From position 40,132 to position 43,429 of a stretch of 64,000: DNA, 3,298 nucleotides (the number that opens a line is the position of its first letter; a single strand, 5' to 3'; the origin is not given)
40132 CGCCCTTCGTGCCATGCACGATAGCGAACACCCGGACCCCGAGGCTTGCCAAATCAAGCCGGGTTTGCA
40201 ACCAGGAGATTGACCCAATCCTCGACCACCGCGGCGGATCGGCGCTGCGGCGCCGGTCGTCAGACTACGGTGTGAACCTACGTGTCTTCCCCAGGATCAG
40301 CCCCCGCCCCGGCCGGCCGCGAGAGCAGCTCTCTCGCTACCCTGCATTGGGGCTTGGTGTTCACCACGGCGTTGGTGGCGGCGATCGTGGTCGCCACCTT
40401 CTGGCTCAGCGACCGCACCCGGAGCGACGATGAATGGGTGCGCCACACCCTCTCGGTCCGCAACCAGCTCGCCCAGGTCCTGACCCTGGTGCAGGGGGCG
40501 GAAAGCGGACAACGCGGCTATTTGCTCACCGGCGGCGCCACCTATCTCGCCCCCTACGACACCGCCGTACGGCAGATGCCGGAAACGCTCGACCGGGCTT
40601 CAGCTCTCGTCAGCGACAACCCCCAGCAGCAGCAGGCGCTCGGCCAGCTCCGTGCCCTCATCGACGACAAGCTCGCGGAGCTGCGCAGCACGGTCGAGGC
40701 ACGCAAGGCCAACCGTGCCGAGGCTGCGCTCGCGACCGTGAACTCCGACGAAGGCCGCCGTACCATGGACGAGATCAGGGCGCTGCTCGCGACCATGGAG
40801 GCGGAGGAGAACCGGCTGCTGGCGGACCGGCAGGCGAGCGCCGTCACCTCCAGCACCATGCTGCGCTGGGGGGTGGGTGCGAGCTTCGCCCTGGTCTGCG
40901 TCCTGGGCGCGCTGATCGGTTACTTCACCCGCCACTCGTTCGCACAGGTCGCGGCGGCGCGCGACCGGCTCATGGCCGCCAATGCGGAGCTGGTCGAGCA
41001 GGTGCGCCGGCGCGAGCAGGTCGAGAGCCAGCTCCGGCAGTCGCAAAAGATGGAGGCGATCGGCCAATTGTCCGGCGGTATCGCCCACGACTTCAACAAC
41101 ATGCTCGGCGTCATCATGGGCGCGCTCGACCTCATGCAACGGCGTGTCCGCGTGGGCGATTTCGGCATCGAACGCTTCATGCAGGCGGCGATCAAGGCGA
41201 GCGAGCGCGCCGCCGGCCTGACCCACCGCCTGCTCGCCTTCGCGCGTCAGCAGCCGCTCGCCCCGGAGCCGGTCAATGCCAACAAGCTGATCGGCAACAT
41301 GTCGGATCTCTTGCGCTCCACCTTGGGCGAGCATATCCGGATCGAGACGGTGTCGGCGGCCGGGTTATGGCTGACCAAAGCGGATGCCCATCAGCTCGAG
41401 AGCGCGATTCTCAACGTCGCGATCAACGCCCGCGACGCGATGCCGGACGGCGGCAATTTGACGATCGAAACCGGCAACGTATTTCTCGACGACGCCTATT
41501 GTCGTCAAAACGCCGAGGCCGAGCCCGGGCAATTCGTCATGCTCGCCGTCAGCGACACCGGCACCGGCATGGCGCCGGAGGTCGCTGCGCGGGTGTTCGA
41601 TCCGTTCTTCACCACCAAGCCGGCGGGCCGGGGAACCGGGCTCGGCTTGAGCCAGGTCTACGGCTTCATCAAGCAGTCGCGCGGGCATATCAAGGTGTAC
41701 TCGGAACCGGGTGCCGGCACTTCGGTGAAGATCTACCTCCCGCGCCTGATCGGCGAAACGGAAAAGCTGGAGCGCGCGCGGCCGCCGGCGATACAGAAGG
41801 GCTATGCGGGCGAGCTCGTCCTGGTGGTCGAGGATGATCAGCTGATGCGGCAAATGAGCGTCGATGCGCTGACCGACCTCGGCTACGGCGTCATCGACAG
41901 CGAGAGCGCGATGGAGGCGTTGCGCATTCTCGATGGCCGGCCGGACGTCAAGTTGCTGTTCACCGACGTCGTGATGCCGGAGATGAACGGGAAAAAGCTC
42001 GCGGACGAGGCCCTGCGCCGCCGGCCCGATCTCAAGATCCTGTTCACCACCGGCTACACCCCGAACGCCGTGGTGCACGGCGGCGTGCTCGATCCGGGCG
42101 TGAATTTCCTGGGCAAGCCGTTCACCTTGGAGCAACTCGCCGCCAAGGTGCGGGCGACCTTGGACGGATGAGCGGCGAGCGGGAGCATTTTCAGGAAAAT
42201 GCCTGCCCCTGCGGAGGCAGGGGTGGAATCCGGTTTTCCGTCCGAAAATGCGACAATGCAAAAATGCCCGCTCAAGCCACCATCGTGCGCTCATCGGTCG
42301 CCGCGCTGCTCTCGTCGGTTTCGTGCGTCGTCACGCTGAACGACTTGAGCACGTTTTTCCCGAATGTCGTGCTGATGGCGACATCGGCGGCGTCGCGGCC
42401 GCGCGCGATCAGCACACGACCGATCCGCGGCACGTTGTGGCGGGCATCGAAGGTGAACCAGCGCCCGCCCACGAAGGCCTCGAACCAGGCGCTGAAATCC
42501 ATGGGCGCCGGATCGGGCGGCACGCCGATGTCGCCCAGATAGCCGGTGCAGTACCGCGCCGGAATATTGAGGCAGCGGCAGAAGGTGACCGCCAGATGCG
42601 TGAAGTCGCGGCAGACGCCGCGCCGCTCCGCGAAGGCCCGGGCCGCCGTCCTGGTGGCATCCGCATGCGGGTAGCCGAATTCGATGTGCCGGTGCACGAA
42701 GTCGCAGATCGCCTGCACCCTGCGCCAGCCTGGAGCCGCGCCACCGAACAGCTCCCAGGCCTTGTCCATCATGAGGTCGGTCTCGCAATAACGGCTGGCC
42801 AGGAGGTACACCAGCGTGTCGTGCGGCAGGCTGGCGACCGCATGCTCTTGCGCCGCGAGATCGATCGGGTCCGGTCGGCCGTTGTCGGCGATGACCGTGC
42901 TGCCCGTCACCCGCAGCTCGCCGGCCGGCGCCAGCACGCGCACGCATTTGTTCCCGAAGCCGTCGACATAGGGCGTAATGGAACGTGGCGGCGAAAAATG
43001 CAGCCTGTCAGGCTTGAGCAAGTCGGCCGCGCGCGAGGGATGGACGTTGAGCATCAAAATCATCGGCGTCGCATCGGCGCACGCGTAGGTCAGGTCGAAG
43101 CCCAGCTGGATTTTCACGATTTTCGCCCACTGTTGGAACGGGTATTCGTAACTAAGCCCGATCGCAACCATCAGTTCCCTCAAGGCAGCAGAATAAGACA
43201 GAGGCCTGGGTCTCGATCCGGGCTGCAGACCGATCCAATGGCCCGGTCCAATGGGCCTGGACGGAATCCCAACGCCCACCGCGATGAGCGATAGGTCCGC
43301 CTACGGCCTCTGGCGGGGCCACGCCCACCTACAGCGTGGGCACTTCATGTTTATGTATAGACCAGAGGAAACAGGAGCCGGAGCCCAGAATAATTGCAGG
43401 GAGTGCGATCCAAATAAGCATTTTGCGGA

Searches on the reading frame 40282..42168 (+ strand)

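Call 4: search_protein_families(library=pfam, proteins=[window:40282-42168:+], max_evalue=0.01)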
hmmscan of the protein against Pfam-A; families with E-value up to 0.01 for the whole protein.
window:40282-42168:+ (629 aa): 4 families
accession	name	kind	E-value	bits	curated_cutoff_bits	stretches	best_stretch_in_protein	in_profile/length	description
PF05227.19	CHASE3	-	6.9e-46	156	28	1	50-185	2-137/138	CHASE3 domain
PF02518.31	HATPase_c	-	1.3e-17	64.7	26.4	1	368-488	2-109/111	Histidine kinase-, DNA gyrase B-, and HSP90-like ATPase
PF00072.30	Response_reg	-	5.4e-15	56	30.2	1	513-624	1-111/111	Response regulator receiver domain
PF00512.31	HisKA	-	1.4e-05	25.5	26.9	1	261-324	3-64/66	His Kinase A (phospho-acceptor) domain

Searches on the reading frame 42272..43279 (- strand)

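Call 4: search_protein_families(library=pfam, proteins=[window:42272-43279:-], max_evalue=0.01)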
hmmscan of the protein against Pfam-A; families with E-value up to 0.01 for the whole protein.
window:42272-43279:- (335 aa): 1 family
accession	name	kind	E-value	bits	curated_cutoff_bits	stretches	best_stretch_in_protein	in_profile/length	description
PF01841.26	Transglut_core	-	3.5e-18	66.3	23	1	180-279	10-108/108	Transglutaminase-like superfamily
